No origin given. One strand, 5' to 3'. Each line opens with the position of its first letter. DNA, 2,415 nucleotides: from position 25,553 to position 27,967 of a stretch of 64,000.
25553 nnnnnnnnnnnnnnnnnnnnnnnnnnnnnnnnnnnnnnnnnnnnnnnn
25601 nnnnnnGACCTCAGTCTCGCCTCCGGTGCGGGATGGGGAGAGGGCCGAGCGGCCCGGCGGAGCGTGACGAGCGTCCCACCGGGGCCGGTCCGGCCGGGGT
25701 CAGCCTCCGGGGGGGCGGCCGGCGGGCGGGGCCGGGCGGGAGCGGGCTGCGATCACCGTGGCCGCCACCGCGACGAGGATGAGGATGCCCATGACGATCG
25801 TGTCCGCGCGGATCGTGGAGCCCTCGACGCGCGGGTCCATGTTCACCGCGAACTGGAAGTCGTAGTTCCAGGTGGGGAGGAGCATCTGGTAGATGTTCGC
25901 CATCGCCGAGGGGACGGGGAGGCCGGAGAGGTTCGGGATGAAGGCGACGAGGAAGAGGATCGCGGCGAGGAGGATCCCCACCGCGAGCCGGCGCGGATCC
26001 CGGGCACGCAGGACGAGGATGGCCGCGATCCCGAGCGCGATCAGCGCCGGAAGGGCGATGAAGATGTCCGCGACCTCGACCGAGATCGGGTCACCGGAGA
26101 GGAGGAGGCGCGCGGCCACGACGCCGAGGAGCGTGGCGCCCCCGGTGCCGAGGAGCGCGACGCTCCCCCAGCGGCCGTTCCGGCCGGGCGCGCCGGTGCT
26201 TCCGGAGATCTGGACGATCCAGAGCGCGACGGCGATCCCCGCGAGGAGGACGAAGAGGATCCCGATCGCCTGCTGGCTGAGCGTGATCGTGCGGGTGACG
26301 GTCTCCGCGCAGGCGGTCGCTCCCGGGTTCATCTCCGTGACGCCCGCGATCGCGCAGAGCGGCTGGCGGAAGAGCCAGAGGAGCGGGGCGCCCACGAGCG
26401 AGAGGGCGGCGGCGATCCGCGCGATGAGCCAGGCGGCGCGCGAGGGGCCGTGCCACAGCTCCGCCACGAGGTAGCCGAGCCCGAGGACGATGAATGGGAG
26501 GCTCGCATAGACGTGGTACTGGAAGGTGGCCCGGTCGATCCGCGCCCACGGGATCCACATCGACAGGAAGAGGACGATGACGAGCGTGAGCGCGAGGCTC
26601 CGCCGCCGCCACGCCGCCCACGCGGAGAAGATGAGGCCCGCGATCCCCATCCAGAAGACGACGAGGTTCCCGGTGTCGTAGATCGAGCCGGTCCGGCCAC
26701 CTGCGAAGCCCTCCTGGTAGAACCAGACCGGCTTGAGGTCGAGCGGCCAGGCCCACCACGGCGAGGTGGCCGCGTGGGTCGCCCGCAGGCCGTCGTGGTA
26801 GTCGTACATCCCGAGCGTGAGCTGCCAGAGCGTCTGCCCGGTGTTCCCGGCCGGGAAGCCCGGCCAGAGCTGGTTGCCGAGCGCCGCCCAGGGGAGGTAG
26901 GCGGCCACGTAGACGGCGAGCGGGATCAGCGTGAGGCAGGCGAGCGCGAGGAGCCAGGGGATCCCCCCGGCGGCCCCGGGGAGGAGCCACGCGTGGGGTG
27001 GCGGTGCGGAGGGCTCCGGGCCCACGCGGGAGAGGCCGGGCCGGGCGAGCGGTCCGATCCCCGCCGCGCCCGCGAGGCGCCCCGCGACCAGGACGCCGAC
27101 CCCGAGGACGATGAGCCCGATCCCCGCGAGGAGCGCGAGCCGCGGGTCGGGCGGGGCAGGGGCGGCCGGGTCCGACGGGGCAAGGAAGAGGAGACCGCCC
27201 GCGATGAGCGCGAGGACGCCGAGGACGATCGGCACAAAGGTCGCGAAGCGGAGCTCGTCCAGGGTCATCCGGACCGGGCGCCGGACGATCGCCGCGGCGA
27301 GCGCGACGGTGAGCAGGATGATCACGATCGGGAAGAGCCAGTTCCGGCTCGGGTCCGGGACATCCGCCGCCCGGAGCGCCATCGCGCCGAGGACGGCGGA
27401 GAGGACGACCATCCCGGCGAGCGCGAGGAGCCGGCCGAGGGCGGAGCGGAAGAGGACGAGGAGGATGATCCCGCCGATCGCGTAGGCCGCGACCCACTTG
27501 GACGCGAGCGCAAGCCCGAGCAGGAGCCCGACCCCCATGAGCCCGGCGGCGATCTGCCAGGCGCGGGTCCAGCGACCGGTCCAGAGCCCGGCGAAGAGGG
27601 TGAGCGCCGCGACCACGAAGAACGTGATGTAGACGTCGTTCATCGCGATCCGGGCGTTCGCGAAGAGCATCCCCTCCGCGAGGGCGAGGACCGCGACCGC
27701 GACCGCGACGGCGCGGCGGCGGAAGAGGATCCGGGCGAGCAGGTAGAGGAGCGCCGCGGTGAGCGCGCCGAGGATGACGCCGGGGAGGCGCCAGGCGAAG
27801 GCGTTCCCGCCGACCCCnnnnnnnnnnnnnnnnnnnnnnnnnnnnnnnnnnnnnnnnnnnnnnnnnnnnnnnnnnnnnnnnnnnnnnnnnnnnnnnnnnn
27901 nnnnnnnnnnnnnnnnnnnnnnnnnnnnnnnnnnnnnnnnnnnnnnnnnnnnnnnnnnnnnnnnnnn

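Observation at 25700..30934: Giant double GT-C glycosyltransferase with a roughly 395-aa propeller-like domain inserted into the PMT catalytic loop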

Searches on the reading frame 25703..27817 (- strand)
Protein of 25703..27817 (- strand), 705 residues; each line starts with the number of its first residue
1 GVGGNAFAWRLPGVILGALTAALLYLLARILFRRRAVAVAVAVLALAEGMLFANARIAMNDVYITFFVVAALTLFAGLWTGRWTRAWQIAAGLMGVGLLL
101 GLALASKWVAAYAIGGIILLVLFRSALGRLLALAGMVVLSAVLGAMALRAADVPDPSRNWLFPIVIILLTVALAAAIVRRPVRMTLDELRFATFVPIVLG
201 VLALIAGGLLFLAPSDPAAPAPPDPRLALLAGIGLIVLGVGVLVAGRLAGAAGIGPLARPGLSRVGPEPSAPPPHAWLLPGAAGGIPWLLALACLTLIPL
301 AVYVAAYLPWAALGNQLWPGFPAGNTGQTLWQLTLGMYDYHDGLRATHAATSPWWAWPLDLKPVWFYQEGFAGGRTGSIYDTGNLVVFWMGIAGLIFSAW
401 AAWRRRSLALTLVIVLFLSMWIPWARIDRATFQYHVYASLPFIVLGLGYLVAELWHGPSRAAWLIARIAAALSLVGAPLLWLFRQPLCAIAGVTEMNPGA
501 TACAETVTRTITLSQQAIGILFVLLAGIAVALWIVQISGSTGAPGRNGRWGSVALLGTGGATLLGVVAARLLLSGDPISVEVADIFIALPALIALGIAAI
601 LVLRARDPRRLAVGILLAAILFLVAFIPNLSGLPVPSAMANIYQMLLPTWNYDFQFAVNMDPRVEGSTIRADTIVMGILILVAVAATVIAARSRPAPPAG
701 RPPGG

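Call 8: search_protein_families(library=pfam, proteins=[window:25703-27817:-], max_evalue=10)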
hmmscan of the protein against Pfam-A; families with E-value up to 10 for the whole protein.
window:25703-27817:- (705 aa): 3 families
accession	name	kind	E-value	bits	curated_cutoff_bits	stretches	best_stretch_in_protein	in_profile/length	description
PF02366.24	PMT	-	2.8e-12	47.2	22.7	1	4-124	80-199/245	Dolichyl-phosphate-mannose-protein mannosyltransferase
PF16192.10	PMT_4TMC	-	1.1e-09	38.6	32.4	1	329-488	4-183/202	C-terminal four TMM region of protein-O-mannosyltransferase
PF13231.12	PMT_2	-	1.7e-07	32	26.1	1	3-139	18-146/160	Dolichyl-phosphate-mannose-protein mannosyltransferase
